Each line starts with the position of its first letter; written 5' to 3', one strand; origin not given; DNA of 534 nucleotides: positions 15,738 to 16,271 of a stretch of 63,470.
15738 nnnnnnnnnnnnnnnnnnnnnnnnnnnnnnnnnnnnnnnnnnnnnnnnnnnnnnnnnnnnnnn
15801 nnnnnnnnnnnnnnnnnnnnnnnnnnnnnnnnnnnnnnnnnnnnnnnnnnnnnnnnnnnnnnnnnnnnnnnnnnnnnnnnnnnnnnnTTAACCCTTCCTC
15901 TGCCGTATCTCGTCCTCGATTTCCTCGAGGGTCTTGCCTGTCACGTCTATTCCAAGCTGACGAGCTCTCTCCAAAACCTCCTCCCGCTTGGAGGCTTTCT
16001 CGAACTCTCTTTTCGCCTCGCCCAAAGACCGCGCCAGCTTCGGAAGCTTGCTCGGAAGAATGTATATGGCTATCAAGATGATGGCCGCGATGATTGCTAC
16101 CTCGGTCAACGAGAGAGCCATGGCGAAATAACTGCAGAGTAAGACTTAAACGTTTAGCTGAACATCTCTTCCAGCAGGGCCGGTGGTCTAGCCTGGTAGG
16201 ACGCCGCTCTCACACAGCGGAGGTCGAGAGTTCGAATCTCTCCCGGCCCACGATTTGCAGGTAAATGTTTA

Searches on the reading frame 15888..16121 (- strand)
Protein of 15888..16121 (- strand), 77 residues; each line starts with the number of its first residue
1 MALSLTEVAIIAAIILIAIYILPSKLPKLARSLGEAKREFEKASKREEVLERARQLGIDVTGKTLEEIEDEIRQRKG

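Call 7: search_protein_families(library=pfam, proteins=[window:15888-16121:-], max_evalue=0.1)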
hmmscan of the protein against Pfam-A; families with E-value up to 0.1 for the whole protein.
window:15888-16121:- (77 aa): 1 family
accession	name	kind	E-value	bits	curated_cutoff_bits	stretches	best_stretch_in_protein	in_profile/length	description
PF02416.21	TatA_B_E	-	3.3e-08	33.1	21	1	3-50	1-46/53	mttA/Hcf106 family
